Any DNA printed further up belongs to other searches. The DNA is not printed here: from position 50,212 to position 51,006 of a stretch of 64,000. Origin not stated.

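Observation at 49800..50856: Tandem pair of bacterial-type NAD(P)H oxidoreductases (KefF/MdaB flavodoxin-fold)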

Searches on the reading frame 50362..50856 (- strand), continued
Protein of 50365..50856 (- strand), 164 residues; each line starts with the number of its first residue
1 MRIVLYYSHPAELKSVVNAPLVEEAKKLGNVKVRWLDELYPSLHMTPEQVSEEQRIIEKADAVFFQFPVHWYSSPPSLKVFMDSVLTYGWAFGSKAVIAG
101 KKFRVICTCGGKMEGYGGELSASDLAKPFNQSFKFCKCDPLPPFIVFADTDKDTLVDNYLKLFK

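Call 19: search_solved_structures(query=window:50365-50856:-, max_evalue=0.001, show_alignments=3)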
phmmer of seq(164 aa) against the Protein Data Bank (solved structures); distinct sequences matched with E-value up to 0.001: 32.
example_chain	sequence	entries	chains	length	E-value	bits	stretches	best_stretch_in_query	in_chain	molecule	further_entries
5lva_A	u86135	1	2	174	4.5e-25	91.7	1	1-147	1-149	NAD(P)H-FMN oxidoreductase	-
3f2v_A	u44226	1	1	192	2.8e-21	79.3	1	37-146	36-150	General stress protein 14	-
3eyw_A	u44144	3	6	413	7.5e-21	77.9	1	3-148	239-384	C-terminal domain of Glutathione-regulated potassium-efflux system protein kefC fused to f | Glutathione-regulated potassium-efflux system protein kefC, linker,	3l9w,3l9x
3ha2_A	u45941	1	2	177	8.1e-11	45.3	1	49-142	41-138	NADPH-quinone reductase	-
3te7_A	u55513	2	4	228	5e-10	42.7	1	48-148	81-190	Ribosyldihydronicotinamide dehydrogenase [quinone]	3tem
3fw1_A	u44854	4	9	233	5e-10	42.7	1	48-148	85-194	Ribosyldihydronicotinamide dehydrogenase [quinone]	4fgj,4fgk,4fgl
1zx1_A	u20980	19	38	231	5e-10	42.7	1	48-148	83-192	NRH dehydrogenase [quinone] 2 | Ribosyldihydronicotinamide dehydrogenase [quinone]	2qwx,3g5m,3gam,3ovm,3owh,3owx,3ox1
1qr2_A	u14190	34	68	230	5.1e-10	42.7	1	48-148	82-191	PROTEIN (QUINONE REDUCTASE TYPE 2) | NRH dehydrogenase [quinone] 2 | Ribosyldihydronicotinamide dehydrogenase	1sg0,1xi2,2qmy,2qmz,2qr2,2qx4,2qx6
3tzb_A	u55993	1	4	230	5.1e-10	42.7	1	48-148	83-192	Ribosyldihydronicotinamide dehydrogenase [quinone]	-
2bzs_A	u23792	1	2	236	5.3e-10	42.6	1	48-148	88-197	NRH DEHYDROGENASE [QUINONE] 2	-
5lbt_A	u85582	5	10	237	5.4e-10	42.6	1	48-148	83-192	Ribosyldihydronicotinamide dehydrogenase [quinone]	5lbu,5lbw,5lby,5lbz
3o73_A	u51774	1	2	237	5.4e-10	42.6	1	48-148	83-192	Ribosyldihydronicotinamide dehydrogenase [quinone]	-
7o4d_A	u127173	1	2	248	5.9e-10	42.4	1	48-148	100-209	Ribosyldihydronicotinamide dehydrogenase [quinone]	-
1qrd_A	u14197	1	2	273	7.5e-08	35.6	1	42-148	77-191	QUINONE-REDUCTASE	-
4gi5_A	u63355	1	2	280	1.1e-07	35.1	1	49-152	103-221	quinone reductase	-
2amj_A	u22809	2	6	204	0.00027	24.1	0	57-90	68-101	Modulator of drug activity B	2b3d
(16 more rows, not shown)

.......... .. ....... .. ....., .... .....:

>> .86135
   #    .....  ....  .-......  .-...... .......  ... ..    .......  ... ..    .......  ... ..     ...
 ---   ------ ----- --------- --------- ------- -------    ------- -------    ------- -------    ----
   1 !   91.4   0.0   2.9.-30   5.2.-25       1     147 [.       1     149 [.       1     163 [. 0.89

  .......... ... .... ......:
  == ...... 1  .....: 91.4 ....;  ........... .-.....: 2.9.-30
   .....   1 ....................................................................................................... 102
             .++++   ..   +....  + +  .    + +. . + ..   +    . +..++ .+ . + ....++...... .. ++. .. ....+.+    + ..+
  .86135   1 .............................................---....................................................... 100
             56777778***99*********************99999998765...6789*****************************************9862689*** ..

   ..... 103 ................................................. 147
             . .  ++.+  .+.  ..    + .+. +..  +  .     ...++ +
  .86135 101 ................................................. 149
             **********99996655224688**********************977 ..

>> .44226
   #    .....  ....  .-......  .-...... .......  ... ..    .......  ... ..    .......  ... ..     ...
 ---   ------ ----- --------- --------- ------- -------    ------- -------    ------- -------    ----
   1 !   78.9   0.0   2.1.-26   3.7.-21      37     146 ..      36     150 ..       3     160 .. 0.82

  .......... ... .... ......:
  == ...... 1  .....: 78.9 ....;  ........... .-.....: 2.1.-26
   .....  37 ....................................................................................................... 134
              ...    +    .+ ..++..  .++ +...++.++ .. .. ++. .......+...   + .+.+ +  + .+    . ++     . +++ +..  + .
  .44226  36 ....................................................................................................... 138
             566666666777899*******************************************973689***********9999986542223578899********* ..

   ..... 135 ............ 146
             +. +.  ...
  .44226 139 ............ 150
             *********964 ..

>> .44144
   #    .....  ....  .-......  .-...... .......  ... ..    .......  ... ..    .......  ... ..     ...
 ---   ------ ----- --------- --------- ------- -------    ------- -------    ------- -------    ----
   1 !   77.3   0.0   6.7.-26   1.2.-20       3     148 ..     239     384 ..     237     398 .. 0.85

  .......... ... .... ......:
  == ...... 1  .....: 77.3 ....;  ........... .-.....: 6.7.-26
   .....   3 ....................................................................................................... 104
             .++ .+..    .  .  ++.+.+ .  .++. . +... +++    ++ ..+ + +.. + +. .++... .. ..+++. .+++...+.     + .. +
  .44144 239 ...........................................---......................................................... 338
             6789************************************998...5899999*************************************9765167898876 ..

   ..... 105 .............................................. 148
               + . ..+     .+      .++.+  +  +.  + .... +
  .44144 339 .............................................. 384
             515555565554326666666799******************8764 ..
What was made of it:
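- On MdaB: E 2.7e-4 over 34 residues to 2amj (call 19).
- On Eukaryotic NQO1/NQO2: E 5e-10 (NQO2) and 2e-6 (NQO1), against 4.5e-25 for the bacterial-type 5lva (call 19).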

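Call 23: find_encoding_contigs(protein=P0009, flank=8000, max_places=3)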
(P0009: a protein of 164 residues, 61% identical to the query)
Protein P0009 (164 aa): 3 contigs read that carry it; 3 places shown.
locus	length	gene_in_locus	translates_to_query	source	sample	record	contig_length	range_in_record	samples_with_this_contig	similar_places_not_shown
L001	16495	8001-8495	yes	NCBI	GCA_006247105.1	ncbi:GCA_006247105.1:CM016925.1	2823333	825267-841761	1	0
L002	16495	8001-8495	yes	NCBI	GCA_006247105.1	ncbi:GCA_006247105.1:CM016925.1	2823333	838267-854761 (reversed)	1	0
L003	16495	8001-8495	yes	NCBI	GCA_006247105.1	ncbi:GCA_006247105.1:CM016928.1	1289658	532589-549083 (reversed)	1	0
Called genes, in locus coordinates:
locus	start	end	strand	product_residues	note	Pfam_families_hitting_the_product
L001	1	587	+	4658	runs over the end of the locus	PF13401:AAA_22 (faint), PF08393:DHC_N2, PF12774:AAA_6, PF12775:AAA_7 (faint), PF07728:AAA_5, PF12777:MT, PF12781:AAA_9, PF18198:AAA_lid_11 (weak)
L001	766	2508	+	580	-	PF25024:EGF_TEN, PF23106:EGF_Teneurin (weak), PF07974:EGF_2 (weak)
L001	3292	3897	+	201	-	PF00578:AhpC-TSA, PF08534:Redoxin, PF10417:1-cysPrx_C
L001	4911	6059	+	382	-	PF12796:Ank_2, PF13637:Ank_4 (faint), PF13857:Ank_5 (weak), PF00023:Ank (faint), PF13606:Ank_3 (faint), PF00069:Pkinase, PF07714:PK_Tyr_Ser-Thr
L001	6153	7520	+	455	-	-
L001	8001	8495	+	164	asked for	PF02525:Flavodoxin_2, PF03358:FMN_red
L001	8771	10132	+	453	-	PF03302:VSP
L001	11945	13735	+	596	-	-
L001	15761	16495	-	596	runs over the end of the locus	-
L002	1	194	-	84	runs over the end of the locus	-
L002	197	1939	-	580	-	PF25024:EGF_TEN, PF23106:EGF_Teneurin (weak), PF07974:EGF_2 (weak)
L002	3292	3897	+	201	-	PF00578:AhpC-TSA, PF08534:Redoxin, PF10417:1-cysPrx_C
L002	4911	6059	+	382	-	PF12796:Ank_2, PF13637:Ank_4 (faint), PF13857:Ank_5 (weak), PF00023:Ank (faint), PF13606:Ank_3 (faint), PF12796:Ank_2 (weak), PF00069:Pkinase, PF07714:PK_Tyr_Ser-Thr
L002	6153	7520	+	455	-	-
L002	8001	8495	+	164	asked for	PF02525:Flavodoxin_2, PF03358:FMN_red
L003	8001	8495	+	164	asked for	PF02525:Flavodoxin_2, PF03358:FMN_red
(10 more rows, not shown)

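Call 24: search_protein_representatives(alignment_id=A1)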
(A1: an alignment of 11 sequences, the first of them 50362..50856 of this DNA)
Query: 11 sequences, 165 profile positions. Proteins with E-value up to 0.001 (for the whole library): 4165; up to 1e-10: 1923; up to 1e-30: 371. The best 150 are listed.
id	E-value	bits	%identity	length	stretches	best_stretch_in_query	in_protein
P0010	1.1e-74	265.9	-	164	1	1-164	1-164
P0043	7.1e-54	198.3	-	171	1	1-164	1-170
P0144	9.5e-51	188.1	-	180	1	1-161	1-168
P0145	1.4e-48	181.0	-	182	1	1-161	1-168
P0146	9.7e-48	178.3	-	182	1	2-164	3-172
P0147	1.6e-46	174.4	-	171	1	1-162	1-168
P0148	3.2e-45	170.2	-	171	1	1-164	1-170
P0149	3.3e-45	170.1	-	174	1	2-162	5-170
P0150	4.1e-45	169.8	-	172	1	1-163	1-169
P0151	4.4e-45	169.7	-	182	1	1-161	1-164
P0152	4.5e-45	169.7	-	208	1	3-152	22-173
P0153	5.2e-45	169.5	-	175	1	2-161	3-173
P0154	2.2e-44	167.5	-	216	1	2-154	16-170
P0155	2.3e-44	167.4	-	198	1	1-164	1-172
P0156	2.6e-44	167.2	-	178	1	1-163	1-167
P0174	1.1e-42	161.9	-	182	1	1-164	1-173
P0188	1.6e-41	158.1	-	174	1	1-150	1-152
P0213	1.2e-39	152.0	-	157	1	1-119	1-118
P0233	6.3e-39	149.7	-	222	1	4-149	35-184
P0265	8.9e-38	146.0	-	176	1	1-163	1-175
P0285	3.6e-37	144.0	-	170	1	1-164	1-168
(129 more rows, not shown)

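Call 26: find_encoding_contigs(protein=P0043, flank=6000, max_places=4)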
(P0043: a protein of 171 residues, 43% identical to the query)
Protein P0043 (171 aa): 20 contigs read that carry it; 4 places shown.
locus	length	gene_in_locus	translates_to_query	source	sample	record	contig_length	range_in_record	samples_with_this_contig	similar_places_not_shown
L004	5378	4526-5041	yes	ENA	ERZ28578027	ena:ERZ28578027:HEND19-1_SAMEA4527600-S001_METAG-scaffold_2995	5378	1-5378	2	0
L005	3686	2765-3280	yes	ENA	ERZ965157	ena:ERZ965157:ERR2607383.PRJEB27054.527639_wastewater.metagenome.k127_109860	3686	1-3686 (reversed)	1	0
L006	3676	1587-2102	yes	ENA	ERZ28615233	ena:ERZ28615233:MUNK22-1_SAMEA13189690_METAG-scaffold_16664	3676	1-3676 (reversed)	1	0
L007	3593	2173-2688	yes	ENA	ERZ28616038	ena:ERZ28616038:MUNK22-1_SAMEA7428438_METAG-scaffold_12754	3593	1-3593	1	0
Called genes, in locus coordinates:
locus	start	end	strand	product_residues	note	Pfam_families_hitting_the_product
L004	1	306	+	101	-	?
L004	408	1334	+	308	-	PF03403:PAF-AH_p_II (faint), PF07224:Chlorophyllase, PF12740:PETase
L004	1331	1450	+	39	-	-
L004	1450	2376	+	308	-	PF20434:BD-FAE, PF07859:Abhydrolase_3 (weak), PF00326:Peptidase_S9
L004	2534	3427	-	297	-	PF00126:HTH_1, PF03466:LysR_substrate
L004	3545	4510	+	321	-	PF00248:Aldo_ket_red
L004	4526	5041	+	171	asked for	PF02525:Flavodoxin_2, PF03358:FMN_red (weak)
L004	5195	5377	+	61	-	?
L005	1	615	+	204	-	?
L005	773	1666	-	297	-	PF00126:HTH_1, PF03466:LysR_substrate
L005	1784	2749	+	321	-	PF00248:Aldo_ket_red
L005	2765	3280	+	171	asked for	PF02525:Flavodoxin_2, PF03358:FMN_red (weak)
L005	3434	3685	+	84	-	?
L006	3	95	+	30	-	?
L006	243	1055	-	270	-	PF00126:HTH_1, PF03466:LysR_substrate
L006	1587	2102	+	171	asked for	PF02525:Flavodoxin_2, PF03358:FMN_red (weak)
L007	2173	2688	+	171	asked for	PF02525:Flavodoxin_2, PF03358:FMN_red (weak)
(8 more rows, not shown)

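Call 30: list_cluster_members(proteins=[P0265, P0285, P0174, P0188, P0149, P0233, P0213, P0146, P0153, P0010])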
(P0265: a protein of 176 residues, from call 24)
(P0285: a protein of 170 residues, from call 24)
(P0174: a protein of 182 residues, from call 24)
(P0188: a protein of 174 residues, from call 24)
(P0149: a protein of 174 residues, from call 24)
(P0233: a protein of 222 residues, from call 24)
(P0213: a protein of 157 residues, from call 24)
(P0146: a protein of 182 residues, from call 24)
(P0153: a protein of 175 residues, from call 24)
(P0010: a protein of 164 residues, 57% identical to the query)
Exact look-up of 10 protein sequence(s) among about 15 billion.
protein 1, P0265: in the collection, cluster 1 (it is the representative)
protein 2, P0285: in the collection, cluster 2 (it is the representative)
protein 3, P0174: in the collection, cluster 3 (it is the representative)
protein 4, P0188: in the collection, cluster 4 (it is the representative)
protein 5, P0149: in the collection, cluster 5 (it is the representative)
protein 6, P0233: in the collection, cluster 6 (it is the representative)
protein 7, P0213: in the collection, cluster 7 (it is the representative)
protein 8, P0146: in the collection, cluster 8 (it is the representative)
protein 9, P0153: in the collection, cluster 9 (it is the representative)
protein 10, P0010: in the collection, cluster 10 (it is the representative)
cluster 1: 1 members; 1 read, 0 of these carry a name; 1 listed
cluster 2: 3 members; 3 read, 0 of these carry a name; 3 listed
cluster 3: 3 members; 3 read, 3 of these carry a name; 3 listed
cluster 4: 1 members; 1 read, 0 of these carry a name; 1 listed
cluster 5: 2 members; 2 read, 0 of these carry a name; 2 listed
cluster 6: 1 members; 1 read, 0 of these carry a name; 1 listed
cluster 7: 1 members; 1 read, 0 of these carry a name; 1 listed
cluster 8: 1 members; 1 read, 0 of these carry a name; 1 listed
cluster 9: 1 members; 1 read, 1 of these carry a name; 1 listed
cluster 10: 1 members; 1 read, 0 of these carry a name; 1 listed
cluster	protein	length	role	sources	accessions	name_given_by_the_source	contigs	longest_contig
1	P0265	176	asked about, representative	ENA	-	-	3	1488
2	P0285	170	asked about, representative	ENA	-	-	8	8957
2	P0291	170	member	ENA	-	-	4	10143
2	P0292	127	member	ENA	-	-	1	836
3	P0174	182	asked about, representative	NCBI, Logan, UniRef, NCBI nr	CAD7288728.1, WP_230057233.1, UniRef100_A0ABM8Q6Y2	NAD(P)H-dependent oxidoreductase [Campylobacter suis] | General stress protein 14 n=1 Tax=Campylobacter suis TaxID=2790657 RepID=A0ABM8Q6Y2_9BACT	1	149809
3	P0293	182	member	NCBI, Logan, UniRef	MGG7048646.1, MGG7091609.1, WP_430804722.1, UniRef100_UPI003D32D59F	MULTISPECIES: NAD(P)H-dependent oxidoreductase [unclassified Campylobacter] | NAD(P)H-dependent oxidoreductase n=1 Tax=unclassified Campylobacter TaxID=2593542 ...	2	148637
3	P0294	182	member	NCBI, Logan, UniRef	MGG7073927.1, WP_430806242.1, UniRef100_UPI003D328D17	NAD(P)H-dependent oxidoreductase [Campylobacter sp. 9BO] | NAD(P)H-dependent oxidoreductase n=1 Tax=Campylobacter sp. 9BO TaxID=3424759 ...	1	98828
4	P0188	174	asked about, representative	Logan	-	-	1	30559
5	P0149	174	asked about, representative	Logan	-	-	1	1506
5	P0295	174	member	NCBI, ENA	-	-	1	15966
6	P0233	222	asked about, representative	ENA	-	-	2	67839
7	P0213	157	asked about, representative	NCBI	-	-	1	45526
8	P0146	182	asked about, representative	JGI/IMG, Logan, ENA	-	-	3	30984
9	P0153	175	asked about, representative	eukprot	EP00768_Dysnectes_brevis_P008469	gnl/Dysnectes_brevis/768_a846_7854.p1 ...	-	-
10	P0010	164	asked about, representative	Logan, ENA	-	-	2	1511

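Call 34: find_encoding_contigs(protein=P0188, flank=8000, max_places=2)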
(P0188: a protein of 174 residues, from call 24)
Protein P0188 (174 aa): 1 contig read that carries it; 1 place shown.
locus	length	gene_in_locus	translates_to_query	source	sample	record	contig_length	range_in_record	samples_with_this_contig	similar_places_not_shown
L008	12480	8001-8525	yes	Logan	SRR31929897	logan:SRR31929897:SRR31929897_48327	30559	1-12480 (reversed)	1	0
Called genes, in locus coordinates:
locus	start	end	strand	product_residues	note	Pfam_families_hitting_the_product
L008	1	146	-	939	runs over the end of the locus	PF03914:CBF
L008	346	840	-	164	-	-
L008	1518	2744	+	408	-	-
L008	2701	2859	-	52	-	-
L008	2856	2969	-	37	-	-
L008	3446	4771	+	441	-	PF01704:UDPGP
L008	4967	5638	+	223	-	-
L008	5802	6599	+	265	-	PF28452:BIVM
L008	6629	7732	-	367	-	PF23414:Beta-prop_EML_2 (faint), PF24814:WD40_Prp19 (faint), PF24817:WD40_WDHD1_1st (faint), PF25172:Beta-prop_WDR3_2nd (faint), PF25173:Beta-prop_WDR3_1st (faint), PF25175:Beta-prop_WDR5 (weak), PF23381:Beta-prop_IFT122_1st (weak), PF13570:Beta-prop_ACSF4 (weak), +3 more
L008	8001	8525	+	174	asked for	PF02525:Flavodoxin_2, PF03358:FMN_red (weak)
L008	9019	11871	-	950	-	-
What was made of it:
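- On Laterally acquired gene of bacterial origin: Only two eukaryotic homologues were found (calls 30, 34).
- They are from Dysnectes brevis and from an unidentified eukaryotic contig (calls 30, 34). P0188 lies on a 30.5-kb contig among eukaryotic genes (CBF, UDPGP, BIVM, WD40) (call 34).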

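Call 45: list_cluster_members(proteins=[L008:3446-4771:+, L008:4967-5638:+, L008:5802-6599:+, L008:6629-7732:-, L008:9019-11871:-, L008:346-840:-, L008:1518-2744:+])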
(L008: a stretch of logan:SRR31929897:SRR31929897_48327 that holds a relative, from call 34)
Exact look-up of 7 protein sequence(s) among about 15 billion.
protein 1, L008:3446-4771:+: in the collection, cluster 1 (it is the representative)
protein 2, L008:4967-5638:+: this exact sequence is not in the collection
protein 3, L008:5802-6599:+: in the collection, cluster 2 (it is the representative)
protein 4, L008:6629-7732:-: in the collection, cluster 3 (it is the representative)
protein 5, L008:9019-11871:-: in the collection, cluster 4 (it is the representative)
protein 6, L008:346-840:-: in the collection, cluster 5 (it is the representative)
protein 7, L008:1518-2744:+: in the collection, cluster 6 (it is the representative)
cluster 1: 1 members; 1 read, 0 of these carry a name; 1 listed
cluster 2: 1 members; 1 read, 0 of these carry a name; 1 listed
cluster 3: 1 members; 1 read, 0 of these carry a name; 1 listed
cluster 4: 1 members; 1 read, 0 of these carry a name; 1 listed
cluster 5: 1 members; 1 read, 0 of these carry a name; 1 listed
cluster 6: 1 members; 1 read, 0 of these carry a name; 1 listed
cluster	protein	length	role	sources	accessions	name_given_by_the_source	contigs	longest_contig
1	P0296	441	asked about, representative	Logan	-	-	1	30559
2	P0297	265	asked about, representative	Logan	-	-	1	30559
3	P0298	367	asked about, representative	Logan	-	-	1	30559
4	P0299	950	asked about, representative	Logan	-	-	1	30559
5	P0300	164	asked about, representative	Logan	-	-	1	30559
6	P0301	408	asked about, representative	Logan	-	-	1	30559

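Call 48: find_encoding_contigs(protein=P0285, flank=5000, max_places=2)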
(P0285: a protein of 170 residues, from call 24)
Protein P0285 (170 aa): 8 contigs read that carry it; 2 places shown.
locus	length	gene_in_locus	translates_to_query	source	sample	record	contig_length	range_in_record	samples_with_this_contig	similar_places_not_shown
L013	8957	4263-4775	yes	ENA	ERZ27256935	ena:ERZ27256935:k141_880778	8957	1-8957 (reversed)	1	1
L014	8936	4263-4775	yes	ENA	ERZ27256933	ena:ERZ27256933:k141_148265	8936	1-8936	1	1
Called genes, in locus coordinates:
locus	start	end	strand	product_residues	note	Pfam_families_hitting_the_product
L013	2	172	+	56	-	?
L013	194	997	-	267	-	PF03411:Peptidase_M74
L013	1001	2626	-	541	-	-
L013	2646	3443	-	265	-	PF04972:BON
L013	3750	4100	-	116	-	-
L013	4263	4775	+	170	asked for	PF02525:Flavodoxin_2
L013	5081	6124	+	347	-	PF03741:TerC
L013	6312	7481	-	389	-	PF00155:Aminotran_1_2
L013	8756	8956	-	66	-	?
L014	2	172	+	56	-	?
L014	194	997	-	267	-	PF03411:Peptidase_M74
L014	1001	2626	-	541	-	-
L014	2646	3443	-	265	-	PF04972:BON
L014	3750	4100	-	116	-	-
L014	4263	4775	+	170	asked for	PF02525:Flavodoxin_2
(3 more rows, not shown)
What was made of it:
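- The neighbours of P0043 and P0285 are bacterial genes (calls 26, 48).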

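Call 49: find_encoding_contigs(protein=P0265, flank=5000, max_places=2)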
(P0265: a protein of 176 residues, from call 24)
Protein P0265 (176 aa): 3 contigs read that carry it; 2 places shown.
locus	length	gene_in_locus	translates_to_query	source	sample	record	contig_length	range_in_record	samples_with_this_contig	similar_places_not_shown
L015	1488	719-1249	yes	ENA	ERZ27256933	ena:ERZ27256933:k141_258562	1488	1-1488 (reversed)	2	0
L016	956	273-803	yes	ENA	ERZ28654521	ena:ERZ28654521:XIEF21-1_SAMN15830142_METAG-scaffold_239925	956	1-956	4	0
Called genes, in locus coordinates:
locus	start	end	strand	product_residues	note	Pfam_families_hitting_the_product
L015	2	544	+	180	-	?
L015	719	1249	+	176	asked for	PF02525:Flavodoxin_2, PF03358:FMN_red (weak)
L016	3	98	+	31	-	?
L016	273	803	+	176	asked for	PF02525:Flavodoxin_2, PF03358:FMN_red (weak)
